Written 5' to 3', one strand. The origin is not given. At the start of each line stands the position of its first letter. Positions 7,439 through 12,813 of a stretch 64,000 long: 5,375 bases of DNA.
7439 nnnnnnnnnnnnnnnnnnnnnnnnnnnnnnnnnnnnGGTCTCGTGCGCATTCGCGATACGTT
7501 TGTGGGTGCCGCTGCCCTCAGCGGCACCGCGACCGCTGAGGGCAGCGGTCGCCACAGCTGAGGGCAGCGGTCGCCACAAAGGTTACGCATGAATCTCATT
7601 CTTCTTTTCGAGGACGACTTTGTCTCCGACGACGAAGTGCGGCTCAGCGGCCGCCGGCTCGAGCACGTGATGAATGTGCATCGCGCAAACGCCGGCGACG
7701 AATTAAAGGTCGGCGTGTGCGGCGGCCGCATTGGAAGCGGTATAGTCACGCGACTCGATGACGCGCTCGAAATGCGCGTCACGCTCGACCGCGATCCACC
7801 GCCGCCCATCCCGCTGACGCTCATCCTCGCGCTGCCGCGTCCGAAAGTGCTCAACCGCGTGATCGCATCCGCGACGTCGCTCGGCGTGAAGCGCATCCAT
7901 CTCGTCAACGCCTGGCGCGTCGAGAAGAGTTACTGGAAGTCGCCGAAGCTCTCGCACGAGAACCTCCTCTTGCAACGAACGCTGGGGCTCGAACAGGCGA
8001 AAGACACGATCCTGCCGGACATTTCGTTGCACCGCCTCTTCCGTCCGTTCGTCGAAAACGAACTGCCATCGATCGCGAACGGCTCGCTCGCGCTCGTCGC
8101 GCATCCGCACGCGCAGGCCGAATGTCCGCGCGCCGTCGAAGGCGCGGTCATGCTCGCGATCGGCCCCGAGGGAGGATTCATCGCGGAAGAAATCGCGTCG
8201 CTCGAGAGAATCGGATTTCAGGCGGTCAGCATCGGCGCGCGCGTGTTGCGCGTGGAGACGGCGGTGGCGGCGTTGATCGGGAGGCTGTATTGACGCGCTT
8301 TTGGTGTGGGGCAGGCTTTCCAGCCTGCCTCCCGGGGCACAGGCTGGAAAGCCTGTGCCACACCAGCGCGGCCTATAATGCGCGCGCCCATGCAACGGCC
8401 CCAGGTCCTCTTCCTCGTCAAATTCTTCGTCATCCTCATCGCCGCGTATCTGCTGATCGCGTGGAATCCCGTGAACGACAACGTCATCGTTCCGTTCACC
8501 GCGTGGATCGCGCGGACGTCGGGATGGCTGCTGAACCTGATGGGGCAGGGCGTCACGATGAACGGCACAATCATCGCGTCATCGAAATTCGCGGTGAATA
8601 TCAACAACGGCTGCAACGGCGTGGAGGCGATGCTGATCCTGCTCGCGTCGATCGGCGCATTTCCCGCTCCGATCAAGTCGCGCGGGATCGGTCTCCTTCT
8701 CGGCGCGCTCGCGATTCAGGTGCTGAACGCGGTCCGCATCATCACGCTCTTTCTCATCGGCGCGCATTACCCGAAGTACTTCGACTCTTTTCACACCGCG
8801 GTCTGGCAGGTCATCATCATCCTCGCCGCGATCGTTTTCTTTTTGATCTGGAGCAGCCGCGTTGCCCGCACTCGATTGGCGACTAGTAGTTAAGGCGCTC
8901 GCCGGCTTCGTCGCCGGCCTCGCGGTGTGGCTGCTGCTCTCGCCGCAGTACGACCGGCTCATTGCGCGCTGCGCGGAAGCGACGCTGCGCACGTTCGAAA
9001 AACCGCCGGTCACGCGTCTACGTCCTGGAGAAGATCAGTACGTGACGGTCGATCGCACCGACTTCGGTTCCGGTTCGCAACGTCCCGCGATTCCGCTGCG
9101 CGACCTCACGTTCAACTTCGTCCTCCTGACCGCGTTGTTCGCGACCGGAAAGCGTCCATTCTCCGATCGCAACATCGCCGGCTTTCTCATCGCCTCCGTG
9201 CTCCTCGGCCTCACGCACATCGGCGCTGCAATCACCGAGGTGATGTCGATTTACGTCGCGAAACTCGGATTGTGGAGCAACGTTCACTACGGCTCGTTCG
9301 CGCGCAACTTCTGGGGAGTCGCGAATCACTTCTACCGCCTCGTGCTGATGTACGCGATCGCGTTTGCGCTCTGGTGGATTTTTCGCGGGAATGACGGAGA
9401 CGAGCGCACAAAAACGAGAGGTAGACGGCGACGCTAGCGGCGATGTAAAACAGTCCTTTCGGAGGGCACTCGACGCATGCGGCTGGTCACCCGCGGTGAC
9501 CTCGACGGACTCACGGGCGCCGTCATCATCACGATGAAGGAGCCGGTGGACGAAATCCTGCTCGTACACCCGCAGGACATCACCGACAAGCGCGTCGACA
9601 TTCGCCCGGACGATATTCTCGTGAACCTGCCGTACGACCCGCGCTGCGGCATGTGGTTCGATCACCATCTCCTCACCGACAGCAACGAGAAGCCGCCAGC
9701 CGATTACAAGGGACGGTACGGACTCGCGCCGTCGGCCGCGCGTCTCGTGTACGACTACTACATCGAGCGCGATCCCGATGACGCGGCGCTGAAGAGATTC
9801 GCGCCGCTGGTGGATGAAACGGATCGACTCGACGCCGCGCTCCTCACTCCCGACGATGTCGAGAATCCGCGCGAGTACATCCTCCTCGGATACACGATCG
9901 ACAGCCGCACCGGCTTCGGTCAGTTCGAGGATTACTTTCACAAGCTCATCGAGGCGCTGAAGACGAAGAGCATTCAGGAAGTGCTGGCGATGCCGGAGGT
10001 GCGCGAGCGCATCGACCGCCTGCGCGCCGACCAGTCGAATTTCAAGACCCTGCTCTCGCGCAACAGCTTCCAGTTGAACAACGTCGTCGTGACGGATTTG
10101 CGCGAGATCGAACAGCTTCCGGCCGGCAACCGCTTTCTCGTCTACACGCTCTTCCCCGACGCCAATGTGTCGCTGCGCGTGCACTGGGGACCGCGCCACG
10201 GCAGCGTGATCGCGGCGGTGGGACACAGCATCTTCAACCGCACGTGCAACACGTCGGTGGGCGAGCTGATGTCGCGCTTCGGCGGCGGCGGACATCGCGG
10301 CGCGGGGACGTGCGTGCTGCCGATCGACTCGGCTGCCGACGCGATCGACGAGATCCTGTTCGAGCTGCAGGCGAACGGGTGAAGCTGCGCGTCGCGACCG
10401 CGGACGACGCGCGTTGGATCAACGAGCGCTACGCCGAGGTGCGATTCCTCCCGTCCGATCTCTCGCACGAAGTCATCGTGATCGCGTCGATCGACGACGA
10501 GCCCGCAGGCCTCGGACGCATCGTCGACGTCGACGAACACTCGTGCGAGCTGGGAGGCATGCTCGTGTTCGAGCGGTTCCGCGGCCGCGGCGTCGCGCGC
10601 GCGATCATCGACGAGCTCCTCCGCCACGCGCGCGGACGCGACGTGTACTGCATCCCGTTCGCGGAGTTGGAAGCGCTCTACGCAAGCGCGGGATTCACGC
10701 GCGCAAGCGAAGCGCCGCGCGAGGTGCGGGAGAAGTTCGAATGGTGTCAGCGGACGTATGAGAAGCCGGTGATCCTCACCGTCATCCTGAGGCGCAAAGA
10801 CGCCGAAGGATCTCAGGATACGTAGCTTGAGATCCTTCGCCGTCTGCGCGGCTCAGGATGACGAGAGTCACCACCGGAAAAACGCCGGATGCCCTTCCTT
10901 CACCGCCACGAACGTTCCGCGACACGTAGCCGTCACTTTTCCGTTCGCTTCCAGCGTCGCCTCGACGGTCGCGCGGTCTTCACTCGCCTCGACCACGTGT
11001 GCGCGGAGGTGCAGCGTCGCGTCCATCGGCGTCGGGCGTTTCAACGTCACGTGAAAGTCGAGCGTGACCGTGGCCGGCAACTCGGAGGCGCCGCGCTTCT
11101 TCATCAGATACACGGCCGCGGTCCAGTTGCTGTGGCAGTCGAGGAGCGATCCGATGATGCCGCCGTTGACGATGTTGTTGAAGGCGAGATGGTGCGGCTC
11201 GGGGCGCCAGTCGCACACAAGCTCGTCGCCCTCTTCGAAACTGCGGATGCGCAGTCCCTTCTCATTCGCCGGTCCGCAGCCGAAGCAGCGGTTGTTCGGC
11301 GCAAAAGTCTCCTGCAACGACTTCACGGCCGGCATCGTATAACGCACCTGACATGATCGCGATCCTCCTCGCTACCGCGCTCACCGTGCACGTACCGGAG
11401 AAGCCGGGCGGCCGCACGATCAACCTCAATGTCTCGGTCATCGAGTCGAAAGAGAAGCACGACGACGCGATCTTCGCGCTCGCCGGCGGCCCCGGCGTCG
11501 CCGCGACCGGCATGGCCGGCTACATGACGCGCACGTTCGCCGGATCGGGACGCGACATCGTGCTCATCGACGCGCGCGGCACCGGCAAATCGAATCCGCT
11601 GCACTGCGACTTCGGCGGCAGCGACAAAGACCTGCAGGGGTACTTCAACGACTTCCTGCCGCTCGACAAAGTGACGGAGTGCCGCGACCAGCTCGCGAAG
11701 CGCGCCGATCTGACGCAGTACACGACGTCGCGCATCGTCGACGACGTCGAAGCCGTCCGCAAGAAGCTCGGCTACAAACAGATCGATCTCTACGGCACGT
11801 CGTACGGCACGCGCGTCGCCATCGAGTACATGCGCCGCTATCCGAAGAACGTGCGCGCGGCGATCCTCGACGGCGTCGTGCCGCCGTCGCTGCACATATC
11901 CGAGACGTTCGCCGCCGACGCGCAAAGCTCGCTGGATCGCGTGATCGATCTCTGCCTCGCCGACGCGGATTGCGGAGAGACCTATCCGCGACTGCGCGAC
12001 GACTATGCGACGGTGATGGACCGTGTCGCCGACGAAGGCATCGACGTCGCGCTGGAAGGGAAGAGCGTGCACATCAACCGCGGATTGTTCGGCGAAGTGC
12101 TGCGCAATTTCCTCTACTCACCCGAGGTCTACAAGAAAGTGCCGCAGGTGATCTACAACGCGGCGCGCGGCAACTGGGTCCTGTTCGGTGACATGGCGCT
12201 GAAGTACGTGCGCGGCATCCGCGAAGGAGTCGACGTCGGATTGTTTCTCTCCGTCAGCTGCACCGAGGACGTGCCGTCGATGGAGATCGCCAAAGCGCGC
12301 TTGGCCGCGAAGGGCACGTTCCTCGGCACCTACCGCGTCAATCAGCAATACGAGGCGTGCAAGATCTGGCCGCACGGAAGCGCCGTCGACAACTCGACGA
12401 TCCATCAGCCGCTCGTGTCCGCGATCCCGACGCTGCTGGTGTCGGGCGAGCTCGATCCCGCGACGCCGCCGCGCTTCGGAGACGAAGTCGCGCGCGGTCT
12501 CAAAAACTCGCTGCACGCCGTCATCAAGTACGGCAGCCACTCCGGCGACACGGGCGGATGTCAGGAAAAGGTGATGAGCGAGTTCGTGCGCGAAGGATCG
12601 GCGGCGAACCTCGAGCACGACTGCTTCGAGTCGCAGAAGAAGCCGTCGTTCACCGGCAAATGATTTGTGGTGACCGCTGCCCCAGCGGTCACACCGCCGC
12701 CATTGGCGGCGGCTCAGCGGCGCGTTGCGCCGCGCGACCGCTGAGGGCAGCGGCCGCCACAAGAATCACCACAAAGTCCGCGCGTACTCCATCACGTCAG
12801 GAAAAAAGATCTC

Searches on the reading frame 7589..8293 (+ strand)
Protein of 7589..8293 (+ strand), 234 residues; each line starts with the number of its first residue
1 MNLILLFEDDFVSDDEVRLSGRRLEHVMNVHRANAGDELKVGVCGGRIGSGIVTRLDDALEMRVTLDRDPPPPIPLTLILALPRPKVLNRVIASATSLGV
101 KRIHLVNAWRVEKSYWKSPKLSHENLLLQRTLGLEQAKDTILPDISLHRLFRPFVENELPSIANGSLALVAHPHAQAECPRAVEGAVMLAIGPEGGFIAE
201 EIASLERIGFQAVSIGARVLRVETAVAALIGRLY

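Call 37: search_protein_families(library=pfam, proteins=[window:7589-8293:+], max_evalue=0.001)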
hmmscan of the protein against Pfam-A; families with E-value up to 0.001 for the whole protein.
window:7589-8293:+ (234 aa): 1 family
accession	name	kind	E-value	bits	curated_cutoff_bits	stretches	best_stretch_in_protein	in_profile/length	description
PF04452.19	Methyltrans_RNA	-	1.6e-32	112.8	23.9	1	72-232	3-163/165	RNA methyltransferase domain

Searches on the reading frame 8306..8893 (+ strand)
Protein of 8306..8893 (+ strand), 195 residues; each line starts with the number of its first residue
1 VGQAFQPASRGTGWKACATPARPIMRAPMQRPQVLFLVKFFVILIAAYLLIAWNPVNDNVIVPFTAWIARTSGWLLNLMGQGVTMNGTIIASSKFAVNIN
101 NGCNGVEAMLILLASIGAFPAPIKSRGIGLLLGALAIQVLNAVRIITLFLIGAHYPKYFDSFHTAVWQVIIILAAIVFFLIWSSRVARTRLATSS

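Call 37: search_protein_families(library=pfam, proteins=[window:8306-8893:+], max_evalue=0.001)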
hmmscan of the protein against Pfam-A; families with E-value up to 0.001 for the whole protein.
window:8306-8893:+ (195 aa): 1 family
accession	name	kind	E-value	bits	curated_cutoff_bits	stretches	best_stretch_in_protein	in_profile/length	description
PF09721.15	Exosortase_EpsH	-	1.5e-11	44.6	25.7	1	41-182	104-251/254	Transmembrane exosortase (Exosortase_EpsH)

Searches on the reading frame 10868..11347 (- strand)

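Call 37: search_protein_families(library=pfam, proteins=[window:10868-11347:-], max_evalue=0.001)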
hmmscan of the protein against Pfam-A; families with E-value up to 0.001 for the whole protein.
window:10868-11347:- (159 aa): 3 families
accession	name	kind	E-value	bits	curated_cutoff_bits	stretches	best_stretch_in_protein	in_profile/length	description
PF03061.28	4HBT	-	9.3e-05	23.1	20.6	1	58-136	2-74/79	Thioesterase superfamily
PF13279.12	4HBT_2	-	0.00053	20.9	25.5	1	91-150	44-105/122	Thioesterase-like superfamily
PF20789.3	4HBT_3C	-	0.00069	20.3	24.1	1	70-143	76-135/140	Acyl-CoA thioesterase C-terminal domain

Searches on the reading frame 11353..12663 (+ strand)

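Call 38: search_protein_families(library=pfam, proteins=[window:11353-12663:+], max_evalue=0.001)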
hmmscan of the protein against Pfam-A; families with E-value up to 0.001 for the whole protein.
window:11353-12663:+ (436 aa): 4 families
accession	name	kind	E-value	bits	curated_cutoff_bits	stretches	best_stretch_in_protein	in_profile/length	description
PF00561.26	Abhydrolase_1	-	4e-17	63.1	25.8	1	58-184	19-111/245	alpha/beta hydrolase fold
PF08386.16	Abhydrolase_4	-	7e-12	45.8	21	1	324-424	4-103/103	TAP-like protein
PF12146.15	Hydrolase_4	-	6.8e-08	32.5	27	0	125-173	55-107/239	Serine aminopeptidase, S33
PF12697.13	Abhydrolase_6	-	1.8e-05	26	26.3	1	65-195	24-109/217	Alpha/beta hydrolase family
